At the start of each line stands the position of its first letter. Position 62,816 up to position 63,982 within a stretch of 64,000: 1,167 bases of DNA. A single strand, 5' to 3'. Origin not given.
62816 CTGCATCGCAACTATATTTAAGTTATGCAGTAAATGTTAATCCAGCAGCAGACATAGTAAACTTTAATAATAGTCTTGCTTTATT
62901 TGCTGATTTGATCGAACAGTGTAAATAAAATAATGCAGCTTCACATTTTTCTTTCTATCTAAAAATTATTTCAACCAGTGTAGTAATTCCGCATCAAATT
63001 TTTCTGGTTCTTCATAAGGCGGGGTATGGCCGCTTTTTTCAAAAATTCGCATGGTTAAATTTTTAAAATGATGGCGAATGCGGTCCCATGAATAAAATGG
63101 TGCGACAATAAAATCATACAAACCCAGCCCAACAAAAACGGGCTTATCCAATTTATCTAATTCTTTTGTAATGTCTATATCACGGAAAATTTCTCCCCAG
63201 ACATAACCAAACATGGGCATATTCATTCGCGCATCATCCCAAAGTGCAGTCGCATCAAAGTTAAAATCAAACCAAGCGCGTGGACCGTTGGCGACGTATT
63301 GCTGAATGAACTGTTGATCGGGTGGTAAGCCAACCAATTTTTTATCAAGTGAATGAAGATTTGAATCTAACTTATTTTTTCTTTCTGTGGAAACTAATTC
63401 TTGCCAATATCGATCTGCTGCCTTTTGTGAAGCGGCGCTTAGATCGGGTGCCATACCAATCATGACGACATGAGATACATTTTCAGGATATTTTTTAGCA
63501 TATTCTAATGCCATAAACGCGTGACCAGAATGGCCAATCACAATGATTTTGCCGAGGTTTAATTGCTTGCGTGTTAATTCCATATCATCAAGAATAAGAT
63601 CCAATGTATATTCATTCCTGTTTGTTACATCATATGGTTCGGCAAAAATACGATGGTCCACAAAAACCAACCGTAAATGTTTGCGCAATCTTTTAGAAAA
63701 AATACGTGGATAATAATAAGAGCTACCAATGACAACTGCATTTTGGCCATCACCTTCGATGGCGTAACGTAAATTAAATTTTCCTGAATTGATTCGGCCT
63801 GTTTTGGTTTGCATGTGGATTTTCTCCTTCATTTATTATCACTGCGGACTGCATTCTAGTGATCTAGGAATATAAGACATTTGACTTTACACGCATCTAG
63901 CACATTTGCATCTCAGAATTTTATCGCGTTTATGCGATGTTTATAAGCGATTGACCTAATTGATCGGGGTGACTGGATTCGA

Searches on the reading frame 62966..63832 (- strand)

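Call 12: search_protein_families(library=pfam, proteins=[window:62966-63832:-], max_evalue=0.01)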
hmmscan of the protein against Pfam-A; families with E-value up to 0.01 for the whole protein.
window:62966-63832:- (288 aa): 5 families
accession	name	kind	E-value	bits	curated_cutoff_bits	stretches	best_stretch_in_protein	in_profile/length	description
PF00561.26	Abhydrolase_1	-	9e-16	58.7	25.8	1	36-276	11-245/245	alpha/beta hydrolase fold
PF12697.13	Abhydrolase_6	-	1.7e-06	29.3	26.3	1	42-279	17-214/217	Alpha/beta hydrolase family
PF12146.15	Hydrolase_4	-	0.00023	21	27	1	71-146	54-125/239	Serine aminopeptidase, S33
PF03096.20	Ndr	-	0.00052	19.3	23.3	1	74-144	79-149/283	Ndr family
PF10230.15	LIDHydrolase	-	0.00055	20.2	27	1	66-125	58-116/262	Lipid-droplet associated hydrolase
